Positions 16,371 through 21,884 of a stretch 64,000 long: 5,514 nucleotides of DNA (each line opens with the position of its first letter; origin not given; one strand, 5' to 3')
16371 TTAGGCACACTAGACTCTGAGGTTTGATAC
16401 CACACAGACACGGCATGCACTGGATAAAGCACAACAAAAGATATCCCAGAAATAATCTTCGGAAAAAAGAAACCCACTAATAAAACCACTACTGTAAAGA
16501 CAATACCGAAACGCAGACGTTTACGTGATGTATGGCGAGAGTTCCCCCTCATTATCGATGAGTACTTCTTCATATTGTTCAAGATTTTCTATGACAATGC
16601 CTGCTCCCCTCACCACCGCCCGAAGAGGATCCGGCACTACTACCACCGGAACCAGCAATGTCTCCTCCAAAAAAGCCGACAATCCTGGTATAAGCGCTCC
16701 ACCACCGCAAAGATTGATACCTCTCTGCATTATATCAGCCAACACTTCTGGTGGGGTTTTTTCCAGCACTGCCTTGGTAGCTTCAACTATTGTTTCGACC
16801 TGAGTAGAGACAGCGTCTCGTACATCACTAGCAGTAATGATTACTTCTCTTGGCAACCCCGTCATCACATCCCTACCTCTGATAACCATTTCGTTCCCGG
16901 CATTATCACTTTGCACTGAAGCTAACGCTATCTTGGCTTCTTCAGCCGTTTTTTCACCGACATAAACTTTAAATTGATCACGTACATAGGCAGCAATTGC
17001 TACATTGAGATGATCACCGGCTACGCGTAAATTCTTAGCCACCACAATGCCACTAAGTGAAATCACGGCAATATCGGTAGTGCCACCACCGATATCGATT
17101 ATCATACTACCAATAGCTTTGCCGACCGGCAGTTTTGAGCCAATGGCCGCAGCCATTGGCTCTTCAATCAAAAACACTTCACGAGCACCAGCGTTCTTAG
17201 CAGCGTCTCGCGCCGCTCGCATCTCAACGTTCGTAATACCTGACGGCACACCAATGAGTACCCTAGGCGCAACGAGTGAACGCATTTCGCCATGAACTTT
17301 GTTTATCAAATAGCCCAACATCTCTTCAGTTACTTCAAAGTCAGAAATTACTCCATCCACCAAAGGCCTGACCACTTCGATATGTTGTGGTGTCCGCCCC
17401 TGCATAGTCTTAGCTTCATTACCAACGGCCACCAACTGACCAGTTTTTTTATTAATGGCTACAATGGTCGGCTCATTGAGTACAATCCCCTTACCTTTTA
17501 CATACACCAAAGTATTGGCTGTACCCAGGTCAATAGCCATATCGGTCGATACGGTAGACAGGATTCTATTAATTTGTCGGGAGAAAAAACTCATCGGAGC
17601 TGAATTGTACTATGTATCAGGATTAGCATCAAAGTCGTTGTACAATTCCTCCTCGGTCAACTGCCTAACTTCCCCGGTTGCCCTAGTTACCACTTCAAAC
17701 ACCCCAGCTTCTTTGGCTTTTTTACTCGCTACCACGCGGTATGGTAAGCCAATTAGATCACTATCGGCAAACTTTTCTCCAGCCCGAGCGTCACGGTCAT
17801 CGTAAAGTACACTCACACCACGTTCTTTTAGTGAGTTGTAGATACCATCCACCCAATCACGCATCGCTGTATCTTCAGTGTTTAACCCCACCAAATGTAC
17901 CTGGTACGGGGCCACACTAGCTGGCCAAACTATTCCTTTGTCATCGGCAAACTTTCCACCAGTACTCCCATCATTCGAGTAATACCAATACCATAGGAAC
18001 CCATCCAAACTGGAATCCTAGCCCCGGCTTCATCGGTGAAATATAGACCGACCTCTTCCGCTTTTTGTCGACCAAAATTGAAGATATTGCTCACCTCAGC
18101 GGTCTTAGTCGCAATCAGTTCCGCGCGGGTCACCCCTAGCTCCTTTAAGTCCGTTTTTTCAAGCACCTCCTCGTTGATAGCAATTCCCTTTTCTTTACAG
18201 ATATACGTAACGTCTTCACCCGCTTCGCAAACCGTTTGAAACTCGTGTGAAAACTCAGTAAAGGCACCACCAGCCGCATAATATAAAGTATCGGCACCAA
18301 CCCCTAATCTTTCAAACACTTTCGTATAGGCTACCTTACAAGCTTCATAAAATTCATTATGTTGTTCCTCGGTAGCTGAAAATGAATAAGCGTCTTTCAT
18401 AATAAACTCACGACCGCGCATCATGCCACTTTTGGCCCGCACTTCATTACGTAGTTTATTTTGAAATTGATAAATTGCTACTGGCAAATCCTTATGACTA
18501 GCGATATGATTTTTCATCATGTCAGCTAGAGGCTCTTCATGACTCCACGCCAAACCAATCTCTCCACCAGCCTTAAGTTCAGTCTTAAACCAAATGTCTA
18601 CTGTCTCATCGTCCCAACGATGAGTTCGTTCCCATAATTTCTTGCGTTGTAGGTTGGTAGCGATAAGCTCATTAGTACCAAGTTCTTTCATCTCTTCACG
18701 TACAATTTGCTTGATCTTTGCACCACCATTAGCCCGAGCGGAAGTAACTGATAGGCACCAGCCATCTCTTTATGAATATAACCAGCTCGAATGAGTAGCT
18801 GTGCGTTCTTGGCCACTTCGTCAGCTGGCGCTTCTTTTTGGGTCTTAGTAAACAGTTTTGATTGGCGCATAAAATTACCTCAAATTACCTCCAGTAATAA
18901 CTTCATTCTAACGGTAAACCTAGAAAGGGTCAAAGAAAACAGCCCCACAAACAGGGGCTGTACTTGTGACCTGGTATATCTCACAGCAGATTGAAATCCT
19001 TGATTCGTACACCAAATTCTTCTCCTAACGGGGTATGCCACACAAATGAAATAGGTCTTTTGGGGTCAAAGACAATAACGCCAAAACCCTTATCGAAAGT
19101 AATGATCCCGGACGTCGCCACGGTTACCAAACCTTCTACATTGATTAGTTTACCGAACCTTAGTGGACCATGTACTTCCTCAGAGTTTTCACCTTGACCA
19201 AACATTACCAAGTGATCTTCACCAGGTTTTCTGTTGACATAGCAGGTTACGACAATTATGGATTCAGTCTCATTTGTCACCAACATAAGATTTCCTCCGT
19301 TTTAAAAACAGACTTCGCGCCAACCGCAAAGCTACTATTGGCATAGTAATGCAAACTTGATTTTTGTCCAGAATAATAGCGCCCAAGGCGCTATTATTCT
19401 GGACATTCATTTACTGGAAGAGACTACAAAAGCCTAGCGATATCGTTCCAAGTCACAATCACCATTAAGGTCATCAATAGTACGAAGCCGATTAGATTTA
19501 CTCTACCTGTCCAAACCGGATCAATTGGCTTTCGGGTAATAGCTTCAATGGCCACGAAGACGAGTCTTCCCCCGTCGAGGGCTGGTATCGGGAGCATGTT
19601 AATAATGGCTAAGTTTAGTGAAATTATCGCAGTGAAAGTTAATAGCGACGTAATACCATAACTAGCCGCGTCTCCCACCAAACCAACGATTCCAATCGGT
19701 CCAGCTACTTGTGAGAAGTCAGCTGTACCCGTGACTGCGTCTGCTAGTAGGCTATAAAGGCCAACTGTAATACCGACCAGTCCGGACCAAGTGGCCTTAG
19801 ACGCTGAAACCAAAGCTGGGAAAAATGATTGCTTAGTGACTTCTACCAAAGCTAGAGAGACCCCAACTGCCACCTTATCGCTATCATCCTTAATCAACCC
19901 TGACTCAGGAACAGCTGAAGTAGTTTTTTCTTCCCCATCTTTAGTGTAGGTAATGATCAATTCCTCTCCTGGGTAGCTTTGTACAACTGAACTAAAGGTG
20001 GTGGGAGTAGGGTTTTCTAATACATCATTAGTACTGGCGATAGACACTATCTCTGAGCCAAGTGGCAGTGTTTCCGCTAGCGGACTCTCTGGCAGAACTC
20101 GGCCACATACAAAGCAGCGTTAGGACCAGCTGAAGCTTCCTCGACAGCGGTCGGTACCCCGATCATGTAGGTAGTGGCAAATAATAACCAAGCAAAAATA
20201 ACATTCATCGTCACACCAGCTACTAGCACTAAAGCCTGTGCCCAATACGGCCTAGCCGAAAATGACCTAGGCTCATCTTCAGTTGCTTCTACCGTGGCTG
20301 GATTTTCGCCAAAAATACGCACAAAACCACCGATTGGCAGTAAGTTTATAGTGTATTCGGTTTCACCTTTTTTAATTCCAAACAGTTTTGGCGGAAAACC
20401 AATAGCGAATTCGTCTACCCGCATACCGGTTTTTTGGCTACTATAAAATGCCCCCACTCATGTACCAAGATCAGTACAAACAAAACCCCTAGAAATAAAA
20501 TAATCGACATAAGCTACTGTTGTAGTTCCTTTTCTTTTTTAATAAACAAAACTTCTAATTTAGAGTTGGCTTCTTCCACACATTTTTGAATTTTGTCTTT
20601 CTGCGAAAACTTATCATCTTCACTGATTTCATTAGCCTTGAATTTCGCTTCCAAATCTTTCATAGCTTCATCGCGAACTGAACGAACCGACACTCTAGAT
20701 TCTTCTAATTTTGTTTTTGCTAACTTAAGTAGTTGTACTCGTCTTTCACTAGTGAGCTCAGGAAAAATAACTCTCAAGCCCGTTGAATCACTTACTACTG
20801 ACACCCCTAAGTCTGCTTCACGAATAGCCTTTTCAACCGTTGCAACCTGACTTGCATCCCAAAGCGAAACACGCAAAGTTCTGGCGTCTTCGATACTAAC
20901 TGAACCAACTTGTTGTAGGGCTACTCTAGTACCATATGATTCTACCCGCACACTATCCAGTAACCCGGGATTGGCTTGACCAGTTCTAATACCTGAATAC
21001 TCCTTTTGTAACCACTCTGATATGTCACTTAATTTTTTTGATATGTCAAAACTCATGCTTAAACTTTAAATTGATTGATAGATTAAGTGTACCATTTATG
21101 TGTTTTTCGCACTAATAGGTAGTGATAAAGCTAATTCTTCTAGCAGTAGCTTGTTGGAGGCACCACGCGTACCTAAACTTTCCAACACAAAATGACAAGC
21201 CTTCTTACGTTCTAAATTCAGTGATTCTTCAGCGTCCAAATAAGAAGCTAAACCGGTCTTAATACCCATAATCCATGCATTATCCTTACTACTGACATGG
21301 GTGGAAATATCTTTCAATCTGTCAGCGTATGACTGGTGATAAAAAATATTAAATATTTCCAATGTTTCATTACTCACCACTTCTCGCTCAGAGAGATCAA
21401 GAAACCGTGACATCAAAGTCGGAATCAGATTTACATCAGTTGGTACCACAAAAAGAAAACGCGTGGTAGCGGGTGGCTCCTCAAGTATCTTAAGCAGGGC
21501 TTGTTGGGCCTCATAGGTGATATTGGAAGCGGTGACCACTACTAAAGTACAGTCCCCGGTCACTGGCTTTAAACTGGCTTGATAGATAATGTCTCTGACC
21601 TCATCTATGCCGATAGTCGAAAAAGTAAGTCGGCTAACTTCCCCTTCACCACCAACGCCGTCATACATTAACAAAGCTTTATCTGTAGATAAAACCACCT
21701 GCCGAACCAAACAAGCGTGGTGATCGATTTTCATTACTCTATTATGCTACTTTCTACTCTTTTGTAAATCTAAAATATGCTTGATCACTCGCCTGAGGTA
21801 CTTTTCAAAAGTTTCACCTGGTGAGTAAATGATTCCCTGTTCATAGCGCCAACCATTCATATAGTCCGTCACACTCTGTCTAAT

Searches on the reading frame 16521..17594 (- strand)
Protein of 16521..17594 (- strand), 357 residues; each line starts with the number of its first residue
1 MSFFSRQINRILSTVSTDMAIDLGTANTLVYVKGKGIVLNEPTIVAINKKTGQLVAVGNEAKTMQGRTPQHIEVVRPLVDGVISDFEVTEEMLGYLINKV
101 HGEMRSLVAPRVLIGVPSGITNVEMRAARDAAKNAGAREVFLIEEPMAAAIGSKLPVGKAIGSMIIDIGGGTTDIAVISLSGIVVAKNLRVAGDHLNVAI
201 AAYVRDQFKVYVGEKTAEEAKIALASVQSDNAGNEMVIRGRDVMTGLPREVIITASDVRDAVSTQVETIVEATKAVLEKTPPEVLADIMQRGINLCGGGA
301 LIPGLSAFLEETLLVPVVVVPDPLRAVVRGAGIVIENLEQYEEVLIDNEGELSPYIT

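Call 41: search_protein_families(library=pfam, proteins=[window:16521-17594:-], max_evalue=0.001)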
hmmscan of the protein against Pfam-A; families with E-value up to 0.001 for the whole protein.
window:16521-17594:- (357 aa): 6 families
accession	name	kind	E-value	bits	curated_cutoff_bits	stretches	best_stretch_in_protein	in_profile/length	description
PF06723.19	MreB_Mbl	-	1.6e-130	435.2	27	1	17-342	2-326/327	MreB/Mbl protein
PF00022.25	Actin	-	1.5e-08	34.1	27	1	42-217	31-205/410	Actin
PF00012.26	HSP70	-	5e-08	32.1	20.6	1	89-334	114-371/599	Hsp70 protein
PF14450.12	FtsA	-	8e-08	33.1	31.8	1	165-318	2-108/127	Cell division protein FtsA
PF11104.14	PilM_2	-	0.00029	20.3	27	0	293-340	278-324/340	Type IV pilus assembly protein PilM;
PF08841.16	DDR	-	0.00076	19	24.6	1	142-202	114-174/328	Diol dehydratase reactivase ATPase-like domain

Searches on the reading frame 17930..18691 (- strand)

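Call 41: search_protein_families(library=pfam, proteins=[window:17930-18691:-], max_evalue=0.001)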
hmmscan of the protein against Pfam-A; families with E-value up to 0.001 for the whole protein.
window:17930-18691:- (253 aa): 1 family
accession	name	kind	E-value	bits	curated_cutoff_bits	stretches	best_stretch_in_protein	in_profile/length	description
PF00587.30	tRNA-synt_2b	-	8.1e-25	88.3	29.3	1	36-247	2-178/179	tRNA synthetase class II core domain (G, H, P, S and T)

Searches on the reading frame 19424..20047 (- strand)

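Call 41: search_protein_families(library=pfam, proteins=[window:19424-20047:-], max_evalue=0.001)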
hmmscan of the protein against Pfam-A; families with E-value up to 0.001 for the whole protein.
window:19424-20047:- (207 aa): 1 family
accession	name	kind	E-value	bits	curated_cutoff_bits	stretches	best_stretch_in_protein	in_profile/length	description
PF02163.28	Peptidase_M50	-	2.8e-25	89.4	27.2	1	72-194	105-221/221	Peptidase family M50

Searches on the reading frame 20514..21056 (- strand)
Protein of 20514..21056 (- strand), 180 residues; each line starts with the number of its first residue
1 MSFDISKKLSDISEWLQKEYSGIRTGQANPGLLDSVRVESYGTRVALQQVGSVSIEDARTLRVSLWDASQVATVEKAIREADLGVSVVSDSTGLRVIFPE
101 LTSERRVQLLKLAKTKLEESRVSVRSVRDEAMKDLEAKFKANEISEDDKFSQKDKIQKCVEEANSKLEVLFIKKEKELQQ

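Call 41: search_protein_families(library=pfam, proteins=[window:20514-21056:-], max_evalue=0.001)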
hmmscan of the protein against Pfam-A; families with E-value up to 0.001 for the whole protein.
window:20514-21056:- (180 aa): 1 family
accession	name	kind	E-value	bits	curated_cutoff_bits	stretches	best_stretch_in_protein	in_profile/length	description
PF01765.24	RRF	-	7.3e-50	169.4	29.7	1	16-178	1-163/164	Ribosome recycling factor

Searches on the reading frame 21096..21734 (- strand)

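Call 41: search_protein_families(library=pfam, proteins=[window:21096-21734:-], max_evalue=0.001)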
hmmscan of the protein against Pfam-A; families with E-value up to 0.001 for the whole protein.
window:21096-21734:- (212 aa): 1 family
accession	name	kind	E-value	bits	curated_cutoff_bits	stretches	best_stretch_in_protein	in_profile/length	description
PF13177.12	DNA_pol3_delta2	-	1.6e-12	48.1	27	1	40-111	80-152/161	DNA polymerase III, delta subunit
